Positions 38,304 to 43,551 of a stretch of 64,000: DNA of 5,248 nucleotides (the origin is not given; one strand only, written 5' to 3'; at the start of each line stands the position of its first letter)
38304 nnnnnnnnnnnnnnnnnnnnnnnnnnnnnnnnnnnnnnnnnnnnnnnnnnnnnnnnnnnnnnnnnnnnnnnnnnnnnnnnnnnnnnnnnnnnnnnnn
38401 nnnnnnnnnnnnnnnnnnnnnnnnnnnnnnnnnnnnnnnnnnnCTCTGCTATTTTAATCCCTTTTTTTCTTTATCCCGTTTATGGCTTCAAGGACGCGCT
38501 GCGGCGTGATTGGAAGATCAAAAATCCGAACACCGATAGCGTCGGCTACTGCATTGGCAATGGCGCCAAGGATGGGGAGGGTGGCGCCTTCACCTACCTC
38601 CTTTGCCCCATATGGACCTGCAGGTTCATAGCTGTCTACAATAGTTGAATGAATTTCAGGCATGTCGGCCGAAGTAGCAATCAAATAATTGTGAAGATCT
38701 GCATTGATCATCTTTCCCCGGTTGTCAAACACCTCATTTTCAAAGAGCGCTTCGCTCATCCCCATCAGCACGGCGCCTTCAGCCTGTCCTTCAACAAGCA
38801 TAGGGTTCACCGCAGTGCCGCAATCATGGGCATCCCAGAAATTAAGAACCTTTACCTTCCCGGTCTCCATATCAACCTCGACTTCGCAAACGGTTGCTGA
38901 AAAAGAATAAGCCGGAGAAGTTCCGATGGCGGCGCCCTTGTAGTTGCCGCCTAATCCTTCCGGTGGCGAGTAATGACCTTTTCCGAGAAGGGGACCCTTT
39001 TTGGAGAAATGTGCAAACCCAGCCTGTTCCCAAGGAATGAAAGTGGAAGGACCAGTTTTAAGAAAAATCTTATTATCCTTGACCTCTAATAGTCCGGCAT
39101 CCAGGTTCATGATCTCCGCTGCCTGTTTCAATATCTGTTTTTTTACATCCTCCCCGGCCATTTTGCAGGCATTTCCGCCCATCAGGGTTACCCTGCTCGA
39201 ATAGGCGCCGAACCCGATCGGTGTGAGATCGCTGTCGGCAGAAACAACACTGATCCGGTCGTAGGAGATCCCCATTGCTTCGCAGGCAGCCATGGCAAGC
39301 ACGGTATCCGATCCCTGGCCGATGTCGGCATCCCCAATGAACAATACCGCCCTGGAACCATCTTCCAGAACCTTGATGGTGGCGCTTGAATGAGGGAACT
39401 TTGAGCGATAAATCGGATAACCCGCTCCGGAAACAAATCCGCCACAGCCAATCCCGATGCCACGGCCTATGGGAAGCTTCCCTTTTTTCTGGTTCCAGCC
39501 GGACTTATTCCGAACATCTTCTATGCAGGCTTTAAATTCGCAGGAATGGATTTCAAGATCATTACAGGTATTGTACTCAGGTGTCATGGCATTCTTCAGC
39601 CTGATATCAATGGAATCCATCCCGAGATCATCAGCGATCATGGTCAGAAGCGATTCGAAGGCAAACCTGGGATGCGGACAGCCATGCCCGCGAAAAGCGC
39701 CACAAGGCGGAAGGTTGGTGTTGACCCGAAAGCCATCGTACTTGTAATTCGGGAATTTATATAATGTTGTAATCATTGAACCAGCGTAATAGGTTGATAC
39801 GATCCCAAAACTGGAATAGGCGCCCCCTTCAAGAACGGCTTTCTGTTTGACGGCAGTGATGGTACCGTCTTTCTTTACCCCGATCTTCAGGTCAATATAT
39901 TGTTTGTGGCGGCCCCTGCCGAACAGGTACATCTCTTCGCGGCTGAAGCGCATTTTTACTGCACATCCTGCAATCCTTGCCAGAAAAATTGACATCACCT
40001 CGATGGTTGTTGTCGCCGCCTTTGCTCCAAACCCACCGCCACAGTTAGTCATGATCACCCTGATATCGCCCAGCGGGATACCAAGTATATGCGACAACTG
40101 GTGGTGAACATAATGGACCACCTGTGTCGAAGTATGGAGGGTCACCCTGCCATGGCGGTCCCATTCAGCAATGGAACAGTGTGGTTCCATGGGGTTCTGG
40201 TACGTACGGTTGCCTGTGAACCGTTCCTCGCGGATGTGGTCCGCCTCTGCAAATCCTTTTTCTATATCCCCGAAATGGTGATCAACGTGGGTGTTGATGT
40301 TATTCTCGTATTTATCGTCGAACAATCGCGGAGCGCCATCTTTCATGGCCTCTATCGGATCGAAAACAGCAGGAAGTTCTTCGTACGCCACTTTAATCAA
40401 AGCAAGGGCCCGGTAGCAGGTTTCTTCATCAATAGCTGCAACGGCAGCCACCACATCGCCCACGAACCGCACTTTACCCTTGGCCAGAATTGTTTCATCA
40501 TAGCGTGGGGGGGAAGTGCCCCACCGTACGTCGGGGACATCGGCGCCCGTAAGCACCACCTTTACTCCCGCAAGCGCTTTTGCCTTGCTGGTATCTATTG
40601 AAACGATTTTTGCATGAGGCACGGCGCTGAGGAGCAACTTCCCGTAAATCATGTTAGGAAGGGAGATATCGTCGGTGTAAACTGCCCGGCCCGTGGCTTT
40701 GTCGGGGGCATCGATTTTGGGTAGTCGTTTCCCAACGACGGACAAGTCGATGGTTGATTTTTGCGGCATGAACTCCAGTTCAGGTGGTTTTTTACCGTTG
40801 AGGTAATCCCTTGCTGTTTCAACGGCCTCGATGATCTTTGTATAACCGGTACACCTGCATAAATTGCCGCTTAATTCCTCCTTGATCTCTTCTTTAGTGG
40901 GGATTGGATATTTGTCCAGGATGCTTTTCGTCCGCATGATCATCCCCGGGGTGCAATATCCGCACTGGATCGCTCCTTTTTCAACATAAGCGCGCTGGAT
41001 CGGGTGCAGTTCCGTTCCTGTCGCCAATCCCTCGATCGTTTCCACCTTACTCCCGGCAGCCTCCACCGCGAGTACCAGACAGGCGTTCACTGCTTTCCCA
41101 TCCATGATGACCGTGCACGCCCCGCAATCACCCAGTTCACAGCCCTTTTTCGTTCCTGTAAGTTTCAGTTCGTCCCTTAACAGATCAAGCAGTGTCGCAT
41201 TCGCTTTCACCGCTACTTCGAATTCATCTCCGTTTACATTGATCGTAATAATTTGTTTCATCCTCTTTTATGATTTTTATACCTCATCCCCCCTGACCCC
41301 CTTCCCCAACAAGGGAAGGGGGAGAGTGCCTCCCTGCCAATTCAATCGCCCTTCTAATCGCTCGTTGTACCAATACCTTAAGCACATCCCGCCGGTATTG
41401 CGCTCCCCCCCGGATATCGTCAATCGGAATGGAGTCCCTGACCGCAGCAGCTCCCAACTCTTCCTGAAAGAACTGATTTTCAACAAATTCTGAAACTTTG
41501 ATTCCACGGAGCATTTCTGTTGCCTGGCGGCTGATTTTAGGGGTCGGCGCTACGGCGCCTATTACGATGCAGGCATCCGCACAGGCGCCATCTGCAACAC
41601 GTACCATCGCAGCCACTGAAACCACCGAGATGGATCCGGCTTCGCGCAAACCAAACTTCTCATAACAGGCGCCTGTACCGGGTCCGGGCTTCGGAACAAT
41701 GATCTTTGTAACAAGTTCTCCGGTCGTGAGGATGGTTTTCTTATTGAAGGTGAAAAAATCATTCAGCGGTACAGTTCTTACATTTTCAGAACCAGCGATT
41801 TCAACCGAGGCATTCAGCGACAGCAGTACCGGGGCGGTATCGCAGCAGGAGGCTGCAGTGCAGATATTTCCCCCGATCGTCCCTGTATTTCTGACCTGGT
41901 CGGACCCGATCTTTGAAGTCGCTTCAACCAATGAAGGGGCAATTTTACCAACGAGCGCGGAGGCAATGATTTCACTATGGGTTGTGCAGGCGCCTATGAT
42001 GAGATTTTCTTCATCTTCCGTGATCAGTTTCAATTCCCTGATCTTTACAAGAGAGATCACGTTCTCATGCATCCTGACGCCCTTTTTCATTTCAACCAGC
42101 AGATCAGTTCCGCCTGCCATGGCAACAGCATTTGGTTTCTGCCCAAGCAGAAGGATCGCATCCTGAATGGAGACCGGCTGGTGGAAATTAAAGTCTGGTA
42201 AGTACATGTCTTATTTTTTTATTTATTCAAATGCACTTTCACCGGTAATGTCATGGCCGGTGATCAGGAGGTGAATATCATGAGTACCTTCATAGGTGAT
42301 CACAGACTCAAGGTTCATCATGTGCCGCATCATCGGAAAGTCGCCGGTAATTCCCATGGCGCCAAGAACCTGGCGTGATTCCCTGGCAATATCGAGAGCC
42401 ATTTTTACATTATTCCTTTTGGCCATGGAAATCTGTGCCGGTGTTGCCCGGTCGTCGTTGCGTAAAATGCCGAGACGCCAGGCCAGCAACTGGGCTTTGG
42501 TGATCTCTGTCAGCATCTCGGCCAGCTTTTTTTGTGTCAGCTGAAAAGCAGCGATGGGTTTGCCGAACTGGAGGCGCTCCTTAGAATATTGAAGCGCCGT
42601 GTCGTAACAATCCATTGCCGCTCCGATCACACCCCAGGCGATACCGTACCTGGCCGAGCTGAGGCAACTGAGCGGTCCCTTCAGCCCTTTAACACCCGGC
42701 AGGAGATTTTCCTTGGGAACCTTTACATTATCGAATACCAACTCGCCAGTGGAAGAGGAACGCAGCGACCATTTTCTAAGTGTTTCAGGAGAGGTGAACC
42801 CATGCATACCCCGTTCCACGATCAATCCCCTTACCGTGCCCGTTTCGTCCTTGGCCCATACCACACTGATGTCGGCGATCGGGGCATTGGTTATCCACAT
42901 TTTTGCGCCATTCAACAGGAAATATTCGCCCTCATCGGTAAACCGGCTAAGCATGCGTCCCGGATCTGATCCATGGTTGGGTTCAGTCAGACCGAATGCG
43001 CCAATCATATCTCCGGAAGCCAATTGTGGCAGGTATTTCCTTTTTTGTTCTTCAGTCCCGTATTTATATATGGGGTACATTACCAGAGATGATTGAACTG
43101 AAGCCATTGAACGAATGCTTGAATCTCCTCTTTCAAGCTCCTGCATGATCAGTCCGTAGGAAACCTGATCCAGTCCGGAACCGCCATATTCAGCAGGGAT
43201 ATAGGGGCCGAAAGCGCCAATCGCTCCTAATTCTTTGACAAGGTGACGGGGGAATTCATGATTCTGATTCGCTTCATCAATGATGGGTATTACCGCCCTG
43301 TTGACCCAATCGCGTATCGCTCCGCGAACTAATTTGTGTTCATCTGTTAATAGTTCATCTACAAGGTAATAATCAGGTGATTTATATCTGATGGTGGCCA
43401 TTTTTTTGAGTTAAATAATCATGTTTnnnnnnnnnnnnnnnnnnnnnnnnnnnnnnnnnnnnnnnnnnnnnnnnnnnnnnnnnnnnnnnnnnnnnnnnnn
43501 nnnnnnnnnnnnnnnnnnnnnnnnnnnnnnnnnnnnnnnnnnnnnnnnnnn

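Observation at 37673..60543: About 23-kb co-directional array encoding an apparently complete benzoyl-CoA to acetyl-CoA route in a Bacteroidota-type genome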

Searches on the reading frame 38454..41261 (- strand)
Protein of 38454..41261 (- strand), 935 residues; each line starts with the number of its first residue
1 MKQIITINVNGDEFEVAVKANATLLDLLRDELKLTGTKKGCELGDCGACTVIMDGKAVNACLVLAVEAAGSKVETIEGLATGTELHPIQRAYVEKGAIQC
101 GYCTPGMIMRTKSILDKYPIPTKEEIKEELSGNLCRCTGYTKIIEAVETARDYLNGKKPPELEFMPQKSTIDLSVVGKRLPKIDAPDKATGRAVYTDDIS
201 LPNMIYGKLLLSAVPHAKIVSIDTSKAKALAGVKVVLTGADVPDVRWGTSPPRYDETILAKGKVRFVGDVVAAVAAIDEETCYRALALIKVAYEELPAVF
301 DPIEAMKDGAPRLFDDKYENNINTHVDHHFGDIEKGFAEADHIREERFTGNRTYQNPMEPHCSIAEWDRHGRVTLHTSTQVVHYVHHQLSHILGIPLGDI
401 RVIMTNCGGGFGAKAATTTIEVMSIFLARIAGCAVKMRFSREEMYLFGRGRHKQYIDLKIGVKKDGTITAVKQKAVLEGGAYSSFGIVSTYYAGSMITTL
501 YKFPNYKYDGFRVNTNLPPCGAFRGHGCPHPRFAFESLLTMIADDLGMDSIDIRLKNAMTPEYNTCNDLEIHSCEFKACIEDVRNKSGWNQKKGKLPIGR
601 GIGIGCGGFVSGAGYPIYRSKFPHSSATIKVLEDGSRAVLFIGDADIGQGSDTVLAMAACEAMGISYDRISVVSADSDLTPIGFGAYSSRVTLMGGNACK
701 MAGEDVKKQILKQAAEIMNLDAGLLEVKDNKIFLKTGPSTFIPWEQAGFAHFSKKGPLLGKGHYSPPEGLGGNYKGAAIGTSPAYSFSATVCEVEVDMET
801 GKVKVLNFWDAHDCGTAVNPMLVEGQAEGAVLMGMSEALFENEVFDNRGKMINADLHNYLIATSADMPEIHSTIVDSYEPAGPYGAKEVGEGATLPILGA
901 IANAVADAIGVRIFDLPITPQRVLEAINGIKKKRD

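Call 3: search_protein_families(library=ncbifam, proteins=[window:38454-41261:-], max_evalue=0.00001)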
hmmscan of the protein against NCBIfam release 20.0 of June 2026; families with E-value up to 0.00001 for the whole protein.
window:38454-41261:- (935 aa): 20 families
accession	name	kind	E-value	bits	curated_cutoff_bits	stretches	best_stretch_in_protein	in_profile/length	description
TIGR03194.1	4hydrxCoA_A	equivalog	3.1e-285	948.4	994.55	1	180-926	1-745/746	4-hydroxybenzoyl-CoA reductase subunit alpha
NF043082.1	XdhA_XDHase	equivalog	2.6e-171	571.5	780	1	176-927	1-752/758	xanthine dehydrogenase subunit XdhA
NF007426.0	PRK09970.1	equivalog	3.8e-168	560.9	916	1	174-927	4-755/761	xanthine dehydrogenase molybdenum-binding subunit XdhA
TIGR03311.1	Se_dep_XDH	equivalog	2.2e-153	512.4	830.45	2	9-714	5-682/848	selenium-dependent xanthine dehydrogenase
NF045668.1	pterin_aldehy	equivalog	6.6e-152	507.6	1100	1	6-927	4-904/905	molybdopterin-dependent aldehyde oxidoreductase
NF041018.1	glyceraldDH_alpha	equivalog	7.1e-130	434.7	790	1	175-923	2-740/741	glyceraldehyde dehydrogenase subunit alpha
TIGR03313.1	Se_sel_red_Mo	hypoth_equivalog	6.5e-126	421.3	1101.9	2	319-928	350-950/951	molybdopterin-dependent oxidoreductase Mo/Fe-S-binding subunit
TIGR03196.1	pucD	equivalog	2e-122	410.1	783.65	1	178-923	5-754/763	xanthine dehydrogenase subunit D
NF040766.1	CODH_aero_grp5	exception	5.8e-102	342.2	950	2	175-744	4-587/785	aerobic carbon-monoxide dehydrogenase large subunit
TIGR02416.1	CO_dehy_Mo_lg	equivalog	4.1e-92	309.6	991.15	1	190-925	7-769/770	aerobic carbon-monoxide dehydrogenase large subunit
NF041671.1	peri_hyde_PaoC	equivalog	1.1e-86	291.9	1180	2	172-685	14-508/735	aldehyde oxidoreductase molybdenum-binding subunit PaoC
TIGR02965.1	xanthine_xdhB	equivalog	2.8e-84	283.7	849.5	1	183-930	8-757/758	xanthine dehydrogenase molybdopterin binding subunit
TIGR02969.1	mam_aldehyde_ox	subfamily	7.4e-79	265.6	1912.3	2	177-911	577-1285/1330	aldehyde oxidase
NF043084.2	XdhC_XDHase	equivalog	4.1e-57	191.9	217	1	4-150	2-149/151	xanthine dehydrogenase subunit XdhC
NF041020.1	glyceraldDH_gamma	equivalog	5.7e-57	191.9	290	1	4-152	12-160/164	glyceraldehyde dehydrogenase subunit gamma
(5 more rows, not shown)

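Call 31: search_solved_structures(query=window:38454-41261:-, max_evalue=1e-30)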
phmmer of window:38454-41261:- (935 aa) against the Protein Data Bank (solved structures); distinct sequences matched with E-value up to 1e-30: 52.
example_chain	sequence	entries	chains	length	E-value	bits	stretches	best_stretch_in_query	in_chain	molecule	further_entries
1rm6_A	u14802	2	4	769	3.1e-178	597.9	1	175-928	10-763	4-hydroxybenzoyl-CoA reductase alpha subunit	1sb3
1sij_A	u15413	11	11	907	1.9e-106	360.3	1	7-713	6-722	Aldehyde oxidoreductase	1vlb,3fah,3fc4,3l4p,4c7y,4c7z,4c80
1dgj_A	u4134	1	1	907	7.1e-93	315.4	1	6-706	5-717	ALDEHYDE OXIDOREDUCTASE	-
1t3q_B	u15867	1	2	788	2e-86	294.1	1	188-927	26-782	quinoline 2-oxidoreductase large subunit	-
2e1q_A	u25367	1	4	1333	1.3e-83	284.8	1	168-910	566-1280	Xanthine dehydrogenase/oxidase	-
2ckj_A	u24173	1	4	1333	1.6e-83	284.5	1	168-910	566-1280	XANTHINE OXIDOREDUCTASE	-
1wyg_A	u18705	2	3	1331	8.7e-83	282.1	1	168-909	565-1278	Xanthine dehydrogenase/oxidase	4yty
4yrw_A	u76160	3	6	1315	9.2e-83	282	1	168-909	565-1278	Xanthine dehydrogenase/oxidase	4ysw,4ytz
6adj_A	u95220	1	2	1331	9.8e-83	281.9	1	168-909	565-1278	Xanthine dehydrogenase/oxidase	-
2e3t_A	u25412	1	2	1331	9.8e-83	281.9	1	168-909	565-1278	Xanthine dehydrogenase/oxidase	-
3an1_A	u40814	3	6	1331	9.8e-83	281.9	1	168-909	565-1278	Xanthine dehydrogenase/oxidase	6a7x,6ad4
6abu_A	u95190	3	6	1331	9.8e-83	281.9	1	168-909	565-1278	Xanthine dehydrogenase/oxidase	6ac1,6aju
6ac4_A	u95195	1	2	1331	9.8e-83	281.9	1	168-909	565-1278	Xanthine dehydrogenase/oxidase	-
3una_A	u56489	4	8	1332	1.2e-82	281.6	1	174-909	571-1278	Xanthine dehydrogenase/oxidase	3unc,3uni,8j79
1fo4_A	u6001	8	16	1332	1.2e-82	281.6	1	174-909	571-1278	XANTHINE DEHYDROGENASE | Xanthine dehydrogenase/oxidase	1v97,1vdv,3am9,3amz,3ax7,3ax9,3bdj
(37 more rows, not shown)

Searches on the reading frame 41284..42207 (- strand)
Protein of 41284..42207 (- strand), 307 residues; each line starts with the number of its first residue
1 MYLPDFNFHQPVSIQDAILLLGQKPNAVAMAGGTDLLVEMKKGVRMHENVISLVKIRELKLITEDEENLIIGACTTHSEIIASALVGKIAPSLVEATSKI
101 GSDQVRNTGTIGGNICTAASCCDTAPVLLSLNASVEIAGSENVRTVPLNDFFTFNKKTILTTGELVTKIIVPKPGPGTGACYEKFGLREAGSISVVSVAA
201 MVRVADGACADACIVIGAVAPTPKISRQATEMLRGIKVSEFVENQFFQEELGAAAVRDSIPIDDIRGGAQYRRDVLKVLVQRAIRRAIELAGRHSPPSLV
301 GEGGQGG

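Call 3: search_protein_families(library=ncbifam, proteins=[window:41284-42207:-], max_evalue=0.00001)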
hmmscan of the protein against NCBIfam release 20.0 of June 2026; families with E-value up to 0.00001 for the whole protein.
window:41284-42207:- (307 aa): 8 families
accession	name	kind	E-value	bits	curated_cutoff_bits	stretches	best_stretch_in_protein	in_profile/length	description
NF043083.1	XdhB_XDHase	equivalog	5e-64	216.2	310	1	7-291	6-287/289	xanthine dehydrogenase subunit XdhB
NF007427.0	PRK09971.1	equivalog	6.1e-59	199.6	287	1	8-292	7-288/292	xanthine dehydrogenase FAD-binding subunit XdhB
NF041019.1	glyceraldDH_beta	equivalog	1.6e-56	191.6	350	1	1-286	1-279/280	glyceraldehyde dehydrogenase subunit beta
TIGR02963.1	xanthine_xdhA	equivalog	9.3e-49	166.3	467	1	7-283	194-464/468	xanthine dehydrogenase small subunit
TIGR03195.1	4hydrxCoA_B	equivalog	2.6e-38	131.9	404.55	2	3-121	2-120/321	4-hydroxybenzoyl-CoA reductase subunit beta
TIGR03199.1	pucC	equivalog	9.1e-34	116.9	306.05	1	11-236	1-223/264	xanthine dehydrogenase subunit C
TIGR03312.1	Se_sel_red_FAD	hypoth_equivalog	9.8e-18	64.3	241.5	1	8-281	4-244/257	molybdopterin-dependent oxidoreductase FAD-binding subunit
TIGR02969.1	mam_aldehyde_ox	subfamily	7.9e-08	30.2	1912.3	1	9-237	240-480/1330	aldehyde oxidase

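Call 30: search_solved_structures(query=window:41284-42207:-, max_evalue=1e-10, show_alignments=0)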
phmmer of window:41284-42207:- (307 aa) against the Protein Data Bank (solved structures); distinct sequences matched with E-value up to 1e-10: 18.
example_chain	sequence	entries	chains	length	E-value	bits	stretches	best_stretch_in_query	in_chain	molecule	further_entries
1ffu_C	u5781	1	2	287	6.1e-36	127.4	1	3-287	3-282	CUTM, FLAVOPROTEIN OF CARBON MONOXIDE DEHYDROGENASE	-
1ffv_C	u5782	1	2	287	4e-35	124.7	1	3-287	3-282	CUTM, FLAVOPROTEIN OF CARBON MONOXIDE DEHYDROGENASE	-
1zxi_C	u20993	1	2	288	9.9e-35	123.4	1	5-288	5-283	Carbon monoxide dehydrogenase medium chain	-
1n5w_C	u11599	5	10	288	1.4e-34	123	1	5-288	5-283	Carbon monoxide dehydrogenase medium chain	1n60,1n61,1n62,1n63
3hrd_C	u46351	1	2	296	4.4e-31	111.5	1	4-238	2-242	Nicotinate dehydrogenase FAD-subunit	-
4zoh_B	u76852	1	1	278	1.1e-29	106.9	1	1-288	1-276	Putative oxidoreductase FAD-binding subunit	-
7dqx_E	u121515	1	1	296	2.1e-28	102.7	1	4-291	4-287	6-hydroxypseudooxynicotine dehydrogenase complex subunit alpha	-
7dqx_B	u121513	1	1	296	2.8e-28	102.3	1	4-291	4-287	6-hydroxypseudooxynicotine dehydrogenase complex subunit alpha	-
1t3q_C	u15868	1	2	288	9.3e-26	94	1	2-289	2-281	quinoline 2-oxidoreductase medium subunit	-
1jro_A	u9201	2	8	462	2.6e-22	82.7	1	24-286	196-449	xanthine dehydrogenase, chain A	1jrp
2w3r_A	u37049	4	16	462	2.7e-22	82.6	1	24-286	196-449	XANTHINE DEHYDROGENASE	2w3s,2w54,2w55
8uem_B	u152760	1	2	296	4.8e-22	81.8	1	5-291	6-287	Carbon monoxide dehydrogenase medium chain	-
1rm6_B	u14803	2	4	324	6.3e-18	68.3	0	3-121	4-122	4-hydroxybenzoyl-CoA reductase beta subunit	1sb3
5y6q_B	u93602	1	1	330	2.1e-11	46.9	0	13-122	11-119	Aldehyde oxidase medium subunit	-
3etr_B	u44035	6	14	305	6.2e-11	45.3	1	12-261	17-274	Xanthine dehydrogenase/oxidase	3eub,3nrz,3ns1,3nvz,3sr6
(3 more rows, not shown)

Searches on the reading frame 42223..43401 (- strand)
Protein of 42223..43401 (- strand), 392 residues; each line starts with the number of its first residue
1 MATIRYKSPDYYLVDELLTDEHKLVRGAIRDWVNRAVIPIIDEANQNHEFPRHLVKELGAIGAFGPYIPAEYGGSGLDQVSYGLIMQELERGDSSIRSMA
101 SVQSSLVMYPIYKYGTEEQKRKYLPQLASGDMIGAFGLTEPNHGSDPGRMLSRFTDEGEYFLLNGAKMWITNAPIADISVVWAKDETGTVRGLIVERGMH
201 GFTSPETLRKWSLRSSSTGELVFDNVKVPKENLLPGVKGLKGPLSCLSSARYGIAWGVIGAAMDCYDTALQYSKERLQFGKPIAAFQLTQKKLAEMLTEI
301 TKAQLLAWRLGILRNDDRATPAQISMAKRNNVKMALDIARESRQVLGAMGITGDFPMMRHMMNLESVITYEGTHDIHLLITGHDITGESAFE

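Call 3: search_protein_families(library=ncbifam, proteins=[window:42223-43401:-], max_evalue=0.00001)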
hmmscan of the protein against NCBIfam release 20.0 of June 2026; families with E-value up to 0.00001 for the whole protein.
window:42223-43401:- (392 aa): 19 families
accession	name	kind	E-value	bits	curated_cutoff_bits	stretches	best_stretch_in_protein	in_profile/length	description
NF042972.1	AcrlCoAredClosAcrC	equivalog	4.1e-78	262.7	640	1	16-385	3-376/378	acryloyl-CoA reductase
NF045552.1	GlutCoADH_Des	equivalog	4.9e-77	259.7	470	1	18-384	5-378/387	glutaryl-CoA dehydrogenase Acd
NF058590.1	AcCoDHFadEBacil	equivalog_domain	1e-72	245.6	600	1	9-321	12-327/586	acyl-CoA dehydrogenase FadE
NF052270.1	Staph_DH_FadE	equivalog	2.5e-64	217.5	600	1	10-391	13-399/400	acyl-CoA dehydrogenase FadE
NF053553.1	prodigi_MBC_PigA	equivalog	9.5e-50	169.8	500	1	42-377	29-371/381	prodigiosin MBC biosynthesis dehydrogenase PigA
NF045652.1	ProlPCPDhRedW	equivalog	3.4e-48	164.4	650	1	42-353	24-342/376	L-prolyl-[peptidyl-carrier protein] dehydrogenase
NF042439.1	SulpropCoADesulf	equivalog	6.3e-48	163.4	600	1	30-365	5-350/379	3-sulfinopropanoyl-CoA desulfinase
NF002885.1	PRK03354.1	equivalog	2.4e-42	145.3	540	1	17-385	4-373/378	crotonobetainyl-CoA dehydrogenase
NF043006.1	CyhCrbnylCoADH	equivalog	2.2e-41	142.1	650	1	19-388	5-378/380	cyclohexane-1-carbonyl-CoA dehydrogenase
NF008997.0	PRK12341.1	equivalog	2.3e-40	138.8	537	1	17-386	4-377/382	acyl-CoA dehydrogenase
TIGR03207.1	cyc_hxne_CoA_dh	equivalog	3.7e-38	131.2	575.35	1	28-380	11-366/372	cyclohexanecarboxyl-CoA dehydrogenase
NF007000.1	PRK09463.1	subfamily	3.7e-22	78.5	600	1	42-178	63-211/726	acyl-CoA dehydrogenase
NF009586.0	PRK13026.1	subfamily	5.1e-19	68.1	608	1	42-178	98-246/777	acyl-CoA dehydrogenase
TIGR03204.1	pimC_large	equivalog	3.7e-18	65.6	623.85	1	62-305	53-296/395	pimeloyl-CoA dehydrogenase large subunit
TIGR04022.1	sulfur_SfnB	equivalog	3.8e-17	62.3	430.9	1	46-250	30-236/391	SfnB family sulfur acquisition oxidoreductase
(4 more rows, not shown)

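Call 32: search_solved_structures(query=window:42223-43401:-, max_evalue=1e-40)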
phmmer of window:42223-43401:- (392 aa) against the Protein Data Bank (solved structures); distinct sequences matched with E-value up to 1e-40: 57.
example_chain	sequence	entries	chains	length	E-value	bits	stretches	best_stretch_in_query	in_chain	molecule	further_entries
1sir_A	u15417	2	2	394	2.4e-128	431.5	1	11-391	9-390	Glutaryl-CoA dehydrogenase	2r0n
1siq_A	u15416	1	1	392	2.5e-128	431.4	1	12-391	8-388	Glutaryl-CoA dehydrogenase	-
2r0m_A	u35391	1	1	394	6.3e-128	430.1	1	11-391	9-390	Glutaryl-CoA dehydrogenase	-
2eba_A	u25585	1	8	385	1e-126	426.1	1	10-391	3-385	Putative glutaryl-CoA dehydrogenase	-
3d6b_A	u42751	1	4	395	8.9e-124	416.4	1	5-391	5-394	Glutaryl-CoA dehydrogenase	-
3eom_A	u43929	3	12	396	9e-124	416.4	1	5-391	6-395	Glutaryl-CoA dehydrogenase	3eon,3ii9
3gnc_A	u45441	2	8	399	9.2e-124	416.4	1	5-391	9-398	Glutaryl-CoA dehydrogenase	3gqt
4w9u_A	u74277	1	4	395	2.3e-115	388.8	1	8-391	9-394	Acyl-CoA dehydrogenase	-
3sf6_A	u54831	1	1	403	4.6e-112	377.9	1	10-391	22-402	Glutaryl-CoA dehydrogenase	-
3swo_A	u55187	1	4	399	5.4e-108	364.5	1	10-391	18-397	Glutaryl-CoA dehydrogenase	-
2ix5_A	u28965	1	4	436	2.9e-75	256.8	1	8-391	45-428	ACYL-COENZYME A OXIDASE 4, PEROXISOMAL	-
2ix6_A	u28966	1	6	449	3.2e-75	256.6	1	8-391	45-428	ACYL-COENZYME A OXIDASE 4, PEROXISOMAL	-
4l1f_A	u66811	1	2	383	5.6e-70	239.4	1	16-383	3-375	Acyl-CoA dehydrogenase domain protein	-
2vig_A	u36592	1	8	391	4.1e-69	236.5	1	18-385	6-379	SHORT-CHAIN SPECIFIC ACYL-COA DEHYDROGENASE,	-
7y0a_A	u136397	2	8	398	4.2e-69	236.5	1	18-385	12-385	Short-chain specific acyl-CoA dehydrogenase, mitochondrial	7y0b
3mpi_A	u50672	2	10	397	7.9e-69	235.6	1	18-384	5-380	Glutaryl-CoA dehydrogenase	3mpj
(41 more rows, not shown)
